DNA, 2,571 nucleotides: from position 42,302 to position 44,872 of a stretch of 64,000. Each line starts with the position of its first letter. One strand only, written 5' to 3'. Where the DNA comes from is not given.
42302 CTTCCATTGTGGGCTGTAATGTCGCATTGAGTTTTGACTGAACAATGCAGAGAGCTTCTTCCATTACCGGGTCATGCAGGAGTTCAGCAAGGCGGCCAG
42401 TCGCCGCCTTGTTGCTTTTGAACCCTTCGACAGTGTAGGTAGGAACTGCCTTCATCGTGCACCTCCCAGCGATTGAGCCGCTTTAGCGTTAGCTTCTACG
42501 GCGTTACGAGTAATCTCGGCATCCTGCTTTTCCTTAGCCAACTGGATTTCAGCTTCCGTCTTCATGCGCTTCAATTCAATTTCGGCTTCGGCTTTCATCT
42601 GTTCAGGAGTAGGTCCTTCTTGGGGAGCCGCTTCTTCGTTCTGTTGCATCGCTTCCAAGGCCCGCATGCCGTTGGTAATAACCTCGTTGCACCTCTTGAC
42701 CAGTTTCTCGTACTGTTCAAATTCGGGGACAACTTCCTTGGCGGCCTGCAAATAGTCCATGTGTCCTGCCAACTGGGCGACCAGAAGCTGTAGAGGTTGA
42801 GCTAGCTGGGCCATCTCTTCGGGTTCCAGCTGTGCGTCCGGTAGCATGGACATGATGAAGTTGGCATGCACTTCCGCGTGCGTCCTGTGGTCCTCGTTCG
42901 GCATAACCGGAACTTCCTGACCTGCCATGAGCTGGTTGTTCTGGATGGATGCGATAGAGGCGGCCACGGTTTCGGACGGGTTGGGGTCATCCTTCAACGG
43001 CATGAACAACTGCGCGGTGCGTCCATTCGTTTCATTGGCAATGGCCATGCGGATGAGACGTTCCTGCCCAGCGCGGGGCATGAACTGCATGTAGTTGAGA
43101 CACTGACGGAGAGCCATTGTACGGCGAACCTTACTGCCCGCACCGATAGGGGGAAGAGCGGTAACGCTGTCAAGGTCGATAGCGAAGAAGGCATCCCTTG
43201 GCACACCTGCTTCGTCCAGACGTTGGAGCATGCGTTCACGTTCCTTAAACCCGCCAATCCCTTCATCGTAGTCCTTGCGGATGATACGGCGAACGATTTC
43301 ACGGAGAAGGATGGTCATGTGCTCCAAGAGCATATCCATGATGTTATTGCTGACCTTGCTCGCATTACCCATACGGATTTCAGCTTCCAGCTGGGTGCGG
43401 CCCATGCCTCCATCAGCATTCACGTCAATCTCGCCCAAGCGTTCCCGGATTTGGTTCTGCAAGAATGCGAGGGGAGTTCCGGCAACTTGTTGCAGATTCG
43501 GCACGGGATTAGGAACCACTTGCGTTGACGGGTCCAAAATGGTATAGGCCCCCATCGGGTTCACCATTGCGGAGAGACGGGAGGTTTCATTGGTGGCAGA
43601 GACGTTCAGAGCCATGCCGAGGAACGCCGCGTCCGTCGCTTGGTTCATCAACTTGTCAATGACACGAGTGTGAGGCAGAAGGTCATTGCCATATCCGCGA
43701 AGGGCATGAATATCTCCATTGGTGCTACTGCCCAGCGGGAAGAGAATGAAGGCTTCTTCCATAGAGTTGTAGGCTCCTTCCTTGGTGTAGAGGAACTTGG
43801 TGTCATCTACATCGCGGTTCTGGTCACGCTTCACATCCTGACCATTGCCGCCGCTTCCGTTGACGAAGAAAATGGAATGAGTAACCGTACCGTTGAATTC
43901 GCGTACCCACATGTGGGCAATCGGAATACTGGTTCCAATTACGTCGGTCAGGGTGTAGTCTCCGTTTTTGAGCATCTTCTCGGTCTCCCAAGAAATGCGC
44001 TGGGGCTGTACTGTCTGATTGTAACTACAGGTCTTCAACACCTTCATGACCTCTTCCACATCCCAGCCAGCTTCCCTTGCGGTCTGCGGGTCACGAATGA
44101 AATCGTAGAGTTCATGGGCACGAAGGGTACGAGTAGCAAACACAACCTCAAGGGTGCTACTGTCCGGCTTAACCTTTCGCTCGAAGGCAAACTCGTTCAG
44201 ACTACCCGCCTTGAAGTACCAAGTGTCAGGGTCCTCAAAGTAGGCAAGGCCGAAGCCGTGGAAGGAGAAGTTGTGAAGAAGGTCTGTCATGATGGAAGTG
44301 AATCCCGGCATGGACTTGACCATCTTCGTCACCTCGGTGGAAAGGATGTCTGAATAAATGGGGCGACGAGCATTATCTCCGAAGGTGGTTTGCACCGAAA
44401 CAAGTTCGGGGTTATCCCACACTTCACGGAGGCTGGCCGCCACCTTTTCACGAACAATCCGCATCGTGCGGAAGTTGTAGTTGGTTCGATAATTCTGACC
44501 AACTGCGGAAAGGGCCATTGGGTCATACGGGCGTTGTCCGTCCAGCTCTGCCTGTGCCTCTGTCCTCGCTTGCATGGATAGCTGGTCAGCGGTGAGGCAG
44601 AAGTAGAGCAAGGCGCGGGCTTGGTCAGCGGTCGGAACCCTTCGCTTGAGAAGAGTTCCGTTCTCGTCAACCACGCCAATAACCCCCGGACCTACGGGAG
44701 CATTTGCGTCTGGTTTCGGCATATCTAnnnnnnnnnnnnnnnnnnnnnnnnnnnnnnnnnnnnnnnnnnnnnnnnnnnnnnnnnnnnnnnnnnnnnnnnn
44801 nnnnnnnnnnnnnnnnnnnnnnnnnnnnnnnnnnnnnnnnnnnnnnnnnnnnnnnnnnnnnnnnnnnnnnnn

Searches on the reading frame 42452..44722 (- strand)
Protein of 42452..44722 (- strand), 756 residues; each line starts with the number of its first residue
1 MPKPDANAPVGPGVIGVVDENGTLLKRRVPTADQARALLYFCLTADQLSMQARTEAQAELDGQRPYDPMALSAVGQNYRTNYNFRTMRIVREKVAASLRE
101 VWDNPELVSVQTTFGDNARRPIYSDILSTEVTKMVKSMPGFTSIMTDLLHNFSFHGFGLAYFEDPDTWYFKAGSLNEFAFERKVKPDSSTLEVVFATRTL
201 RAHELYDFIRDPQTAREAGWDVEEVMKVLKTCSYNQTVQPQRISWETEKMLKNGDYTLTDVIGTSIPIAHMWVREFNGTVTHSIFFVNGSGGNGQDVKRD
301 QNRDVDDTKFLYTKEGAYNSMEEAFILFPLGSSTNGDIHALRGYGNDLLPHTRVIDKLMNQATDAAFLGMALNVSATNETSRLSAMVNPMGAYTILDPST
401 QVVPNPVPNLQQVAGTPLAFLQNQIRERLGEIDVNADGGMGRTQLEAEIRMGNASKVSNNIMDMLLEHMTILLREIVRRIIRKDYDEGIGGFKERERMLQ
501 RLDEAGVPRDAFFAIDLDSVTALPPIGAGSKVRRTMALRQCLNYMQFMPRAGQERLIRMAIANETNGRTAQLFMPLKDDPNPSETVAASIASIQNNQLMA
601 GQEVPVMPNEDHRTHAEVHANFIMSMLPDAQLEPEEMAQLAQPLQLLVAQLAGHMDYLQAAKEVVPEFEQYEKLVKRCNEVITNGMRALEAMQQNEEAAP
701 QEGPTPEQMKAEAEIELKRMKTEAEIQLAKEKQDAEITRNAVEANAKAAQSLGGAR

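Call 9: search_protein_families(library=phrogs, proteins=[window:42452-44722:-], max_evalue=0.001)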
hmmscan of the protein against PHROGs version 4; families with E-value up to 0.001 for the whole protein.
window:42452-44722:- (756 aa): 0 families

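Call 12: search_protein_families(library=pfam, proteins=[window:42452-44722:-], max_evalue=0.01)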
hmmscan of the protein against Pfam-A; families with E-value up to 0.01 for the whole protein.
window:42452-44722:- (756 aa): 0 families

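Call 25: search_dna_similar(query=window:42452-44722:-, collection=phages, mode=protein, max_rows=12)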
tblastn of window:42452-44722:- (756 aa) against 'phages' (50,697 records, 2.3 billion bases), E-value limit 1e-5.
No match.

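Call 80: search_solved_structures(query=window:42452-44722:-, max_evalue=1)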
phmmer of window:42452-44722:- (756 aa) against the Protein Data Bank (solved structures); distinct sequences matched with E-value up to 1: 1.
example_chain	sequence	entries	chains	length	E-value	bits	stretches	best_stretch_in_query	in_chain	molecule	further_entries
9wgd_A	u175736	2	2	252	0.53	11.8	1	624-677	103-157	Molybdenum ABC transporter, periplasmic molybdate-binding protein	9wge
